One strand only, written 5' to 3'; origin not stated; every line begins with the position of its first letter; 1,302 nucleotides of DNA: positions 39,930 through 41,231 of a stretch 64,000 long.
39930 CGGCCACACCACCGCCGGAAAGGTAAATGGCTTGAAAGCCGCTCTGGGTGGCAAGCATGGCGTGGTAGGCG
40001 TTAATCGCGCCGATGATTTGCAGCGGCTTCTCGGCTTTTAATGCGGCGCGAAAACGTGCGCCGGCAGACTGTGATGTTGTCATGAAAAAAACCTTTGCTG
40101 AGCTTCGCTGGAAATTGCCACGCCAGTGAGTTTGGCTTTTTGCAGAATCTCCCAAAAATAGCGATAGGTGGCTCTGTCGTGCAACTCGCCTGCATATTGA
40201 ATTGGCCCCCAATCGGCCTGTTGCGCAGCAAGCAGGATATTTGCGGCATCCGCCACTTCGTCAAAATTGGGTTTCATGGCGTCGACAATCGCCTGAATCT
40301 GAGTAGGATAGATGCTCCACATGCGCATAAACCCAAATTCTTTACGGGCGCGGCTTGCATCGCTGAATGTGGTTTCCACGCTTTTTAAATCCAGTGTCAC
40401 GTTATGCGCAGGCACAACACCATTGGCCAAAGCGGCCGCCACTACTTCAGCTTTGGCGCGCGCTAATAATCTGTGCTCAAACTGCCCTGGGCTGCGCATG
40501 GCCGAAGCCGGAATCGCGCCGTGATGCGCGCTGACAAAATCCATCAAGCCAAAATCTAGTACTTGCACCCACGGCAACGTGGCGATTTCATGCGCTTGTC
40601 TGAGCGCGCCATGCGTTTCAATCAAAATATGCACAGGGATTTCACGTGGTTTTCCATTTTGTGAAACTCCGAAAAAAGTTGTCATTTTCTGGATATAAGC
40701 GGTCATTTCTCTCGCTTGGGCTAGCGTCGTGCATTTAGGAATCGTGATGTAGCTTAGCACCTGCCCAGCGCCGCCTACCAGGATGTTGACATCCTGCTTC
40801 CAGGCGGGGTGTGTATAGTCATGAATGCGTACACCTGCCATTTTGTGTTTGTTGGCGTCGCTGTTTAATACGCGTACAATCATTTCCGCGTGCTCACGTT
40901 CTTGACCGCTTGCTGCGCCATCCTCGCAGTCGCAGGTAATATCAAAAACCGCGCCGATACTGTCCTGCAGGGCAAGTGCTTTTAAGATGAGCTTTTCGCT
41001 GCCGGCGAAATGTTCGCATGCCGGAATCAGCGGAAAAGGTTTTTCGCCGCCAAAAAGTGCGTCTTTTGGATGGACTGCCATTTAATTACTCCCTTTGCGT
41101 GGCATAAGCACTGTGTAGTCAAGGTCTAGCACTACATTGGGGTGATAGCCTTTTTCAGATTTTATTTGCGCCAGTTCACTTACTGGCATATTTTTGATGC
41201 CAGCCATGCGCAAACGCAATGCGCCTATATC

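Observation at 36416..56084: Candidate new acetyl-CoA assimilation route: a citramalate/mesaconate arm linked to the methylcitrate cycle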

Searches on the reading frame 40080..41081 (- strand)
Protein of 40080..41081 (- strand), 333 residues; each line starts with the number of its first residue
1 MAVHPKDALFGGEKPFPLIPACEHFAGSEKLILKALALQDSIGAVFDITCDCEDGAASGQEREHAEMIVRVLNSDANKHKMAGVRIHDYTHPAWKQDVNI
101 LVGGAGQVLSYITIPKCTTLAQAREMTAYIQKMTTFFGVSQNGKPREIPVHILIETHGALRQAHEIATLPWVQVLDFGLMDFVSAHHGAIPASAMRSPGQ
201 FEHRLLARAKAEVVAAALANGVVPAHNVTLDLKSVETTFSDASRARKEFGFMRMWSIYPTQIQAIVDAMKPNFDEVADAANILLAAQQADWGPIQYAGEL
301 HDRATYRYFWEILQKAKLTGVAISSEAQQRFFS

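Call 3: search_protein_families(library=ncbifam, proteins=[window:40080-41081:-], max_evalue=0.00001)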
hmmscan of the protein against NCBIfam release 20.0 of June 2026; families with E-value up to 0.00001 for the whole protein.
window:40080-41081:- (333 aa): 3 families
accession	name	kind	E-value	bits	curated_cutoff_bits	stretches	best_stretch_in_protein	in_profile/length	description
NF038242.1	RipC_Ccl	equivalog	6.6e-12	45.5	375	1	50-288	28-243/268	itaconate degradation C-C-lyase RipC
TIGR01588.1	citE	equivalog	7.5e-09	35.1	443.4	1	48-290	28-254/288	citrate (pro-3S)-lyase subunit beta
NF041626.1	malyCoAlyase_Halo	equivalog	1.8e-06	27.1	500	1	50-319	39-316/340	L-malyl-CoA/beta-methylmalyl-CoA lyase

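Call 5: search_protein_families(library=pfam, proteins=[window:40080-41081:-], max_evalue=0.01)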
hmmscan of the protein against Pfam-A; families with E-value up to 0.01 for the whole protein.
window:40080-41081:- (333 aa): 1 family
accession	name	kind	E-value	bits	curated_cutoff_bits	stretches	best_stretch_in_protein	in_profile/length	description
PF03328.21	HpcH_HpaI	-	5.1e-15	55.8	25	1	50-245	27-208/221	HpcH/HpaI aldolase/citrate lyase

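Call 10: search_solved_structures(query=window:40080-41081:-, max_evalue=0.001)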
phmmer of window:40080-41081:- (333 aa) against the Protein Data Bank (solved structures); distinct sequences matched with E-value up to 0.001: 7.
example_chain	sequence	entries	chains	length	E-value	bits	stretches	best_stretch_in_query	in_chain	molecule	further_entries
3qqw_A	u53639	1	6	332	6.3e-152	508.5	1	2-332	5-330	Putative citrate lyase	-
3r4i_A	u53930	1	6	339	2e-109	368.8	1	2-331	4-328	Citrate Lyase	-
4l9y_A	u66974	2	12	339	2.1e-14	56.7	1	42-318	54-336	Malyl-CoA lyase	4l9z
5ugr_A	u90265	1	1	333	3.1e-09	39.7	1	214-320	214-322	Malyl-CoA lyase/beta-methylmalyl-CoA lyase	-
6aq4_A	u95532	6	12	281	1.7e-06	30.7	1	145-315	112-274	Citrate lyase subunit beta-like protein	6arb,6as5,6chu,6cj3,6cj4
1z6k_A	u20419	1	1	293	1.9e-06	30.5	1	145-315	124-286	Citrate Lyase beta subunit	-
3qll_A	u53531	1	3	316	4.1e-05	26.1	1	50-316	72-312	Citrate lyase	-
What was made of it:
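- Its nearest characterised relative is the malyl-/beta-methylmalyl-CoA lyase 4l9y, not the citramalyl-CoA lyases (call 10).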

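Call 30: search_solved_structures(query=window:40080-41081:-, max_evalue=1e-8, show_alignments=4)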
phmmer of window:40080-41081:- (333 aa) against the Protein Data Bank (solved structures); distinct sequences matched with E-value up to 1e-8: 4.
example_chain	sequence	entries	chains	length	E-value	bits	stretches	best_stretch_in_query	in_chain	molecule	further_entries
3qqw_A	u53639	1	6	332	6.3e-152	508.5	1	2-332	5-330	Putative citrate lyase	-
3r4i_A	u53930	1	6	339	2e-109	368.8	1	2-331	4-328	Citrate Lyase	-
4l9y_A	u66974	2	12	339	2.1e-14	56.7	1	42-318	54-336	Malyl-CoA lyase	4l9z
5ugr_A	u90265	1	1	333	3.1e-09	39.7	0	214-320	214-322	Malyl-CoA lyase/beta-methylmalyl-CoA lyase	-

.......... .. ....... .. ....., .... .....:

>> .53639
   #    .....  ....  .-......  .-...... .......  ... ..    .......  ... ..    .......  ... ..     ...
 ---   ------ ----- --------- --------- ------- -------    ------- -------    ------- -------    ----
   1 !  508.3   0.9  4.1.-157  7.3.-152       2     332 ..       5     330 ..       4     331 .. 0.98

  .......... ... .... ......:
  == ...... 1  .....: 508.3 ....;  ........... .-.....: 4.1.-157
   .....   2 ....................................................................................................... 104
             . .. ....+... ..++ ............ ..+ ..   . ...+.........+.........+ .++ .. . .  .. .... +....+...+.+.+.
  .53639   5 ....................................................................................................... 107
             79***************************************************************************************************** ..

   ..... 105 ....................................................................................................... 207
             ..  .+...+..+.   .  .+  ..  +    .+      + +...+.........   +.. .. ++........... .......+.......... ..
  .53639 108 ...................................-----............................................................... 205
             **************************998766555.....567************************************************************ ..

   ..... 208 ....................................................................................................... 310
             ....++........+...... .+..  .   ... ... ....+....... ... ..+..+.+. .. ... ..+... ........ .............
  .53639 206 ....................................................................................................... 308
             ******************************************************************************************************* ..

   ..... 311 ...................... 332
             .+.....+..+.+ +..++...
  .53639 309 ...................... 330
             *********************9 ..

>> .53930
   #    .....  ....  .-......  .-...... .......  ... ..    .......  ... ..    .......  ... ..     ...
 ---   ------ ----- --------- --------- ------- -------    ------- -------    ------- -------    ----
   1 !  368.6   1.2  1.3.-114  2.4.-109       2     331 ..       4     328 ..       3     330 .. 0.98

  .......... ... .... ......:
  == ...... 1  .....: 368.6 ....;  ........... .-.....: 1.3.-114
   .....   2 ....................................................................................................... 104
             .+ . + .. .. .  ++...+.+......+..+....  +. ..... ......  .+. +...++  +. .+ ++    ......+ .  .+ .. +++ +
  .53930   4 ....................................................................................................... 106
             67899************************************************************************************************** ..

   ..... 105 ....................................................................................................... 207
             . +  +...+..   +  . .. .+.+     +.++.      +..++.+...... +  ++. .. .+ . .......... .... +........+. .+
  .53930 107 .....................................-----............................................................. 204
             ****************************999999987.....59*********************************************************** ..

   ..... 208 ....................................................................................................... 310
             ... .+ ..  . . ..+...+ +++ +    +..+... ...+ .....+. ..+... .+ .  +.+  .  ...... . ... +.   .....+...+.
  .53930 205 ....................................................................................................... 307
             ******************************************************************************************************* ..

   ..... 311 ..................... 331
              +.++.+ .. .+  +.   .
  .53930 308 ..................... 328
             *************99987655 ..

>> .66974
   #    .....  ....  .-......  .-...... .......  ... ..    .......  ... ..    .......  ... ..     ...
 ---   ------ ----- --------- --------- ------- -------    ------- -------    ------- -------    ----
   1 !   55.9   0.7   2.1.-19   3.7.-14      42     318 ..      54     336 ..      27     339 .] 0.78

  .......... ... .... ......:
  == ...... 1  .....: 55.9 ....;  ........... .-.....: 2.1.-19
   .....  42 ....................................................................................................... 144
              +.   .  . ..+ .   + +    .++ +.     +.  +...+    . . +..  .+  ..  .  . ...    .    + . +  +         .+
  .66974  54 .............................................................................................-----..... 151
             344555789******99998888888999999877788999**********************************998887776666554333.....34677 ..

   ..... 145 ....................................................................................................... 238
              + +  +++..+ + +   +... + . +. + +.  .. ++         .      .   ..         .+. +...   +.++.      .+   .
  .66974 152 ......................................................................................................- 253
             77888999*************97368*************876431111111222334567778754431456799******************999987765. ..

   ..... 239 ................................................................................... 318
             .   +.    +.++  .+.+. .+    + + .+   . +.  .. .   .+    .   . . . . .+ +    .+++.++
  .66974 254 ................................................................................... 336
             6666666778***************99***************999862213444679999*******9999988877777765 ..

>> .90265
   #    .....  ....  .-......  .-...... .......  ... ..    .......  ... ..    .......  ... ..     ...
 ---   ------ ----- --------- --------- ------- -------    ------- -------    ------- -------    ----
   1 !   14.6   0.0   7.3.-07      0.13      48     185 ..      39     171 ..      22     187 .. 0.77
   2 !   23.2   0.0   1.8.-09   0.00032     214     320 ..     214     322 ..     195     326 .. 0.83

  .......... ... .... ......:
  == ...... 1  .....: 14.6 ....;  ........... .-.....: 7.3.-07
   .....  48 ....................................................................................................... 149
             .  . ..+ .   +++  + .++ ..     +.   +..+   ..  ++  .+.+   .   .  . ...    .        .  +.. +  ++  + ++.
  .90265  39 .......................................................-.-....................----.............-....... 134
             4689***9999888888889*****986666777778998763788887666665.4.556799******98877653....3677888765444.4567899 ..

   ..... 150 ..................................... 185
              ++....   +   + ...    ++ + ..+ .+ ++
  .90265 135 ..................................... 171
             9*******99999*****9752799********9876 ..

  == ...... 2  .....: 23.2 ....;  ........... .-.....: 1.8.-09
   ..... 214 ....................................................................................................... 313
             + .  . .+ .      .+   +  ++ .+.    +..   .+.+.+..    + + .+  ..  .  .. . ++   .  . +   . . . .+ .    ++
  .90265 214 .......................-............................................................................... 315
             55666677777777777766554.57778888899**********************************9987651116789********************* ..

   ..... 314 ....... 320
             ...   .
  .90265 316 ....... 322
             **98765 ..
